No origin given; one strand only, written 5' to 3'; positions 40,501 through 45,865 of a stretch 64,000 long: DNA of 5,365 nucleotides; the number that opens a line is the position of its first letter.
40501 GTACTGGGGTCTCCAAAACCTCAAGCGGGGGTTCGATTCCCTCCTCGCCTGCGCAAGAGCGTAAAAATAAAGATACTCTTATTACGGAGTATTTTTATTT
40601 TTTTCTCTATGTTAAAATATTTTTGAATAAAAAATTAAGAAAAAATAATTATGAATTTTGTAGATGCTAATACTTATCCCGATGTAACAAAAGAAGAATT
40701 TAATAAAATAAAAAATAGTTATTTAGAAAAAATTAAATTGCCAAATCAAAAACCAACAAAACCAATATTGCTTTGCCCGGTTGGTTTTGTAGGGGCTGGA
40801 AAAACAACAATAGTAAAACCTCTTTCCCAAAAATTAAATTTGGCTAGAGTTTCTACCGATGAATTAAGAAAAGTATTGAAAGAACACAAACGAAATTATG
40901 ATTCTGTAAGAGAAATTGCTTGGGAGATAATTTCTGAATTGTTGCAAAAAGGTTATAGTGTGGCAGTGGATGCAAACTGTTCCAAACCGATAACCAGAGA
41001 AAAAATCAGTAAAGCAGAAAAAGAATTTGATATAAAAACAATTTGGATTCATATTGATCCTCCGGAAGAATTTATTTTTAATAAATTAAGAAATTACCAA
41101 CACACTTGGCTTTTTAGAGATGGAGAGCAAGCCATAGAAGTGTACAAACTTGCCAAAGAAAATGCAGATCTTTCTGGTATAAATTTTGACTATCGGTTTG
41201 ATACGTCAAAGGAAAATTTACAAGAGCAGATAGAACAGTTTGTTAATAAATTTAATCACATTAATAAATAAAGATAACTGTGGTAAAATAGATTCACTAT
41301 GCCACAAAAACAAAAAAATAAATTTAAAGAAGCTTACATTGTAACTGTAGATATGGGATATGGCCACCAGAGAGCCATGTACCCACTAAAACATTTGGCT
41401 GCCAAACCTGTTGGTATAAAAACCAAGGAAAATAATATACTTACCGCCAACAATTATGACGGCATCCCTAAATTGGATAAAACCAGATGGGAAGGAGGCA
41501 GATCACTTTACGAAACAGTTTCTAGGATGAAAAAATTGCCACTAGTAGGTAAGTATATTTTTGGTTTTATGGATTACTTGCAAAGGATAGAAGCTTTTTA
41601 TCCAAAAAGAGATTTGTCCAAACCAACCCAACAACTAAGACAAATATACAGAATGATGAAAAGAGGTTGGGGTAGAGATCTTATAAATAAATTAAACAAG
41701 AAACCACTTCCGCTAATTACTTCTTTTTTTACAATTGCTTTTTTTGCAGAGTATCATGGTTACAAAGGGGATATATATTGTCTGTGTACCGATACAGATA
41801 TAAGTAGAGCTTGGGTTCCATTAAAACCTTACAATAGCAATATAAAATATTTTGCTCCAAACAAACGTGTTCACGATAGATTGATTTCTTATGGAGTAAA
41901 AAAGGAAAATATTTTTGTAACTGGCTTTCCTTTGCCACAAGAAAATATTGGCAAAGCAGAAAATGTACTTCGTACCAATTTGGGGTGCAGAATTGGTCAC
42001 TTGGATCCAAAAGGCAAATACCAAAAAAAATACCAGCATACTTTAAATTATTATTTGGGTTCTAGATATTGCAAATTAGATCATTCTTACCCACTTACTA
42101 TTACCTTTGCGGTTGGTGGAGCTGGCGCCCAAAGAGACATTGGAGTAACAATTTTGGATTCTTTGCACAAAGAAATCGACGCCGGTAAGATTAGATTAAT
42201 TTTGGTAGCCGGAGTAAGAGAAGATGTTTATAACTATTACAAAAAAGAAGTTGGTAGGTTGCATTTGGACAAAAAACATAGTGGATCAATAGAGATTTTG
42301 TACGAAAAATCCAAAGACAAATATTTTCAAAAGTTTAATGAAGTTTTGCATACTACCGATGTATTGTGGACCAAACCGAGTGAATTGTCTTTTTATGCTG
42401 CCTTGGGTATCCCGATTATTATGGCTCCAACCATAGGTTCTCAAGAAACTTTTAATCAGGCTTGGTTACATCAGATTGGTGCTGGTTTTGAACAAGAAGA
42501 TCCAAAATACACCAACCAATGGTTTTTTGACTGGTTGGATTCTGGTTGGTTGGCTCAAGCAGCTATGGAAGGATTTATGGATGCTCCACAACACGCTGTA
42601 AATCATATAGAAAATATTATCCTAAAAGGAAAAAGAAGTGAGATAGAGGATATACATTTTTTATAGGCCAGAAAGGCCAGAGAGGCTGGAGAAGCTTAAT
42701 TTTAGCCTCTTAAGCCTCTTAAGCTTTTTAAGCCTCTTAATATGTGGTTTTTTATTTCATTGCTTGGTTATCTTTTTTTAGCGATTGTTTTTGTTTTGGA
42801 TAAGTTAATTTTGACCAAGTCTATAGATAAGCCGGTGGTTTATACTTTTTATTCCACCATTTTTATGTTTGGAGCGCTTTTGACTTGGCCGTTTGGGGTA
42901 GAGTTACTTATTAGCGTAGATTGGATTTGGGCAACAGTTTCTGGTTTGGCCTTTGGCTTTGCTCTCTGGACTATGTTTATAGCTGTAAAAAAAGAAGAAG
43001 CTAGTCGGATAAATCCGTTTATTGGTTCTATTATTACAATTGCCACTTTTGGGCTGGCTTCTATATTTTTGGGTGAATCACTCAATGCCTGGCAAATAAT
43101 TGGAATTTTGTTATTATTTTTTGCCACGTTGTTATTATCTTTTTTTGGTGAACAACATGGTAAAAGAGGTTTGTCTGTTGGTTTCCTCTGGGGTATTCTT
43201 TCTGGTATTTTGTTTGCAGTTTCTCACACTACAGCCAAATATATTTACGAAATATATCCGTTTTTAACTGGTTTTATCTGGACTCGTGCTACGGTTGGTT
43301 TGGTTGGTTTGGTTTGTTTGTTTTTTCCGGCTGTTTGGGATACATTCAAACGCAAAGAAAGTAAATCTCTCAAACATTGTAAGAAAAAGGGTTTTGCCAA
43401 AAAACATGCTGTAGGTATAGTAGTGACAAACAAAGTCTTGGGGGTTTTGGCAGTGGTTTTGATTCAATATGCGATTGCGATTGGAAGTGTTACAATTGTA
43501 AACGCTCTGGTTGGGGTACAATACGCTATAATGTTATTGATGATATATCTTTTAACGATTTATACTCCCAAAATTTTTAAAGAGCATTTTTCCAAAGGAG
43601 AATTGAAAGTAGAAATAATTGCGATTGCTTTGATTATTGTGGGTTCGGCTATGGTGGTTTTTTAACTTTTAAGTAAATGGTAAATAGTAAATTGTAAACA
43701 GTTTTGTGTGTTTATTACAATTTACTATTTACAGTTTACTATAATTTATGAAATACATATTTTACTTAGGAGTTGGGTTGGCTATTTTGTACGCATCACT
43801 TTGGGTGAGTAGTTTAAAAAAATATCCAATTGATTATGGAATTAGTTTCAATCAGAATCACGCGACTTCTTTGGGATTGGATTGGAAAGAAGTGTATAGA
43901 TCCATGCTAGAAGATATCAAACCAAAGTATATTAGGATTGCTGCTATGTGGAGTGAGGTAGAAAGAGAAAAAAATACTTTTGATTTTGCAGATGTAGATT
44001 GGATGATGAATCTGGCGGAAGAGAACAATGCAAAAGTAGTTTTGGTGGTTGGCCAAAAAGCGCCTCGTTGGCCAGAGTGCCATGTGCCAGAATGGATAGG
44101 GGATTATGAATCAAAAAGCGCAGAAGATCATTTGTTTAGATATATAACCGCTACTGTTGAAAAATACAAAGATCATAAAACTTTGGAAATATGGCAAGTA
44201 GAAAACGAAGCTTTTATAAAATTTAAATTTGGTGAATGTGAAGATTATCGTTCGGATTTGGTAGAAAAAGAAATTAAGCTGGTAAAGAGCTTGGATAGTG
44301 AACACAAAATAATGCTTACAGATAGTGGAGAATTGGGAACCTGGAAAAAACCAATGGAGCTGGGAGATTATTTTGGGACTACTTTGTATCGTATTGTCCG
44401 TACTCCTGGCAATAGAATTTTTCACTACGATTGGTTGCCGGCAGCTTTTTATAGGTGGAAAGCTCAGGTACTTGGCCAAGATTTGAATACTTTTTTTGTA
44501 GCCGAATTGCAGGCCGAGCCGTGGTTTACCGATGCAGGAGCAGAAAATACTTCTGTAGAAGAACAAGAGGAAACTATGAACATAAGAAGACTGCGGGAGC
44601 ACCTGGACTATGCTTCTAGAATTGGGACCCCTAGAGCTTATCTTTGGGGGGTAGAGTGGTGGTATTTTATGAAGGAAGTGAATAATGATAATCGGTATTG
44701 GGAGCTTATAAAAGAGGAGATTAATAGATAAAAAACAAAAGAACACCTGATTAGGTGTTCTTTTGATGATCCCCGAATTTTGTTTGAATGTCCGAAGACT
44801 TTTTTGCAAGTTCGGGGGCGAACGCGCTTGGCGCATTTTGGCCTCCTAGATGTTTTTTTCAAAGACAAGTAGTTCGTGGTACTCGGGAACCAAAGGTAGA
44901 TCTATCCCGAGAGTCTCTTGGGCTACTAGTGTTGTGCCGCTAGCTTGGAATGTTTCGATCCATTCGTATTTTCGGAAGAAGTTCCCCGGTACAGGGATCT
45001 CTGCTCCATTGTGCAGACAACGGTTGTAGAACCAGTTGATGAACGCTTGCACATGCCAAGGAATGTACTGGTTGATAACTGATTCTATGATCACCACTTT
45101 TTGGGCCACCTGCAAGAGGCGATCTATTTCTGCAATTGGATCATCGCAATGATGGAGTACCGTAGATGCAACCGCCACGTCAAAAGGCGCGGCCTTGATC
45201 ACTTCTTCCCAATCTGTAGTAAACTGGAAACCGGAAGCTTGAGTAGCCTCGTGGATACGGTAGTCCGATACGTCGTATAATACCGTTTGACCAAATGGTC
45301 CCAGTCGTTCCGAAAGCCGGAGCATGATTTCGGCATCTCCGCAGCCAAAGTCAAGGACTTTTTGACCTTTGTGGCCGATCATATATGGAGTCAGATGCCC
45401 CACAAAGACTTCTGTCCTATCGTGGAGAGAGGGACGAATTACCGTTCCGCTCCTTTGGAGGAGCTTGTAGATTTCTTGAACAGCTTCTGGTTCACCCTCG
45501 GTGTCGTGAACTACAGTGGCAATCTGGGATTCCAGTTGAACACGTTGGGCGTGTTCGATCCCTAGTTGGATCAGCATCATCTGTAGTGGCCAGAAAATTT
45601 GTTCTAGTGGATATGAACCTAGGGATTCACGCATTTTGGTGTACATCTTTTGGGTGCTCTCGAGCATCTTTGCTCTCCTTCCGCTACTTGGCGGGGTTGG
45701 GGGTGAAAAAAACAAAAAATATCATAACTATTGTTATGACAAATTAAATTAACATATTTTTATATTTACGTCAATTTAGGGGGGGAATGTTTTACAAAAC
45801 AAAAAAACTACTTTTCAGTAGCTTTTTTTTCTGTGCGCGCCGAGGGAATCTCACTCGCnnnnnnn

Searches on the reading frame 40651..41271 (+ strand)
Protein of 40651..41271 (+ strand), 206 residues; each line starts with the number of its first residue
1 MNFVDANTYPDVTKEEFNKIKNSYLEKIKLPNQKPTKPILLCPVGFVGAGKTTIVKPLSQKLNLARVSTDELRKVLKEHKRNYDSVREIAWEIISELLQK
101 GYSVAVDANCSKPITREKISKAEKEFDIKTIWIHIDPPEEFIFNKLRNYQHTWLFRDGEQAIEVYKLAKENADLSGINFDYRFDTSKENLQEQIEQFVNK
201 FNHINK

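Call 87: search_protein_families(library=pfam, proteins=[window:40651-41271:+], max_evalue=0.001)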
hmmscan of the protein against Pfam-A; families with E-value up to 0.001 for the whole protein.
window:40651-41271:+ (206 aa): 2 families
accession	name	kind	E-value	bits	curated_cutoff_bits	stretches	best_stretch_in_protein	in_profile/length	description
PF13671.12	AAA_33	-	7.7e-11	42.9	27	1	44-148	5-117/143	AAA domain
PF06414.18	Zeta_toxin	-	6.6e-06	26.1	22.3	1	23-124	3-118/199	Zeta toxin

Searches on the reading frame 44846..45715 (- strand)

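Call 87: search_protein_families(library=pfam, proteins=[window:44846-45715:-], max_evalue=0.001)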
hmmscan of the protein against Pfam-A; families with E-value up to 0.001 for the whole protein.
window:44846-45715:- (289 aa): 7 families
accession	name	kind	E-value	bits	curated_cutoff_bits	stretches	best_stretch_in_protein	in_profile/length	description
PF13489.12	Methyltransf_23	-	8.5e-13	48.8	27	1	115-264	21-162/164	Methyltransferase domain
PF08242.18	Methyltransf_12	-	1.6e-09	38.8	30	1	121-202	1-90/98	Methyltransferase domain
PF13847.12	Methyltransf_31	-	1.3e-08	35.1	27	1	115-209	2-109/145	Methyltransferase domain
PF08241.18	Methyltransf_11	-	2.6e-08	34.8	21.2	1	121-202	1-88/95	Methyltransferase domain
PF13649.12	Methyltransf_25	-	1.8e-07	32.2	27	1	120-199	1-91/97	Methyltransferase domain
PF07021.18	MetW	-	0.00019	21.6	21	1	115-209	12-107/193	Methionine biosynthesis protein MetW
PF01209.24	Ubie_methyltran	-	0.00036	20.4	20.1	0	111-159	42-90/233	ubiE/COQ5 methyltransferase family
